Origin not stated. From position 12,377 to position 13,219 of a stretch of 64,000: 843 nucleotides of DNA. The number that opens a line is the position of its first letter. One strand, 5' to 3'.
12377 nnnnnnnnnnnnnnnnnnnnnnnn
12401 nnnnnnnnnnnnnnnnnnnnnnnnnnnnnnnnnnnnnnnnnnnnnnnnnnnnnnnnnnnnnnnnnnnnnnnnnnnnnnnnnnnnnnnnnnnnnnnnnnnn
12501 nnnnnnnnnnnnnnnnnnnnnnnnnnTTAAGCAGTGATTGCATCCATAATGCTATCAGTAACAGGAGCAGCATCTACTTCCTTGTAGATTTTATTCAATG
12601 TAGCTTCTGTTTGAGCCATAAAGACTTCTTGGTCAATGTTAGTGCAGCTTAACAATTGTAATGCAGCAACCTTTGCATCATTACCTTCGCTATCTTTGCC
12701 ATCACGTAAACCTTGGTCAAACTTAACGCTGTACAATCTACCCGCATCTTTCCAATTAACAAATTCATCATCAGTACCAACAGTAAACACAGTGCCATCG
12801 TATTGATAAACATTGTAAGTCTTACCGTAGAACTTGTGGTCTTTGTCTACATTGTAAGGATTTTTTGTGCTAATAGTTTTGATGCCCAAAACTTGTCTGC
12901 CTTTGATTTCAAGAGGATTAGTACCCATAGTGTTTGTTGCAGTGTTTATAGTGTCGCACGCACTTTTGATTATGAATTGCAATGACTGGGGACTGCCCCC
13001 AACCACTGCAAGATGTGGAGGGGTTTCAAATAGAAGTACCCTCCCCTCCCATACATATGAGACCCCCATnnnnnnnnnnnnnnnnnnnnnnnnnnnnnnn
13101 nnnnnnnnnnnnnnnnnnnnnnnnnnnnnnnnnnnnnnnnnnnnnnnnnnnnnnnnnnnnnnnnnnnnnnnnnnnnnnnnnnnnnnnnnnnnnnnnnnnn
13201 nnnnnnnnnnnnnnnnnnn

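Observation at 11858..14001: Divergent control region with palindromes and iteron-like repeats (candidate origin/operator cluster)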

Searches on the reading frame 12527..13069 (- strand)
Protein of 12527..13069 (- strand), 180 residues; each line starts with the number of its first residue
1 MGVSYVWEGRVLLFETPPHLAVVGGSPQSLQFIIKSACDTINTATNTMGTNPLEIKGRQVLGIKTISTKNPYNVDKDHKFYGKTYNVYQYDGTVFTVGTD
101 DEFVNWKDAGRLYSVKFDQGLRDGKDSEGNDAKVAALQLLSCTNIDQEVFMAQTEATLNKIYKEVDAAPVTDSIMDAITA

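Call 13: search_protein_families(library=phrogs, proteins=[window:12527-13069:-], max_evalue=0.01)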
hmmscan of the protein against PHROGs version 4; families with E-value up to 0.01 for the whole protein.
window:12527-13069:- (180 aa): 0 families

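Call 14: search_protein_families(library=pfam, proteins=[window:12527-13069:-], max_evalue=0.01)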
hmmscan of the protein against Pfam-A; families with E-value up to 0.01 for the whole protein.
window:12527-13069:- (180 aa): 0 families

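Call 16: find_related_loci(query=window:12527-13069:-, collection=viral_contigs, flank=6000)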
Query window:12527-13069:- (180 aa) in viral_contigs; peptide patterns used: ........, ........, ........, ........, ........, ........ (x = any residue, [..] = any of these).
7 stretches matched a pattern; 2 encode a relative of the query (tblastn E <= 1e-3); 2 distinct loci.
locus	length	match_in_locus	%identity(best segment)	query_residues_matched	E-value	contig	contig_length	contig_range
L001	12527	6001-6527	56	5-180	1e-58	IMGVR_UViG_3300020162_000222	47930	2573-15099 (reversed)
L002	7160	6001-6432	45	17-175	6e-43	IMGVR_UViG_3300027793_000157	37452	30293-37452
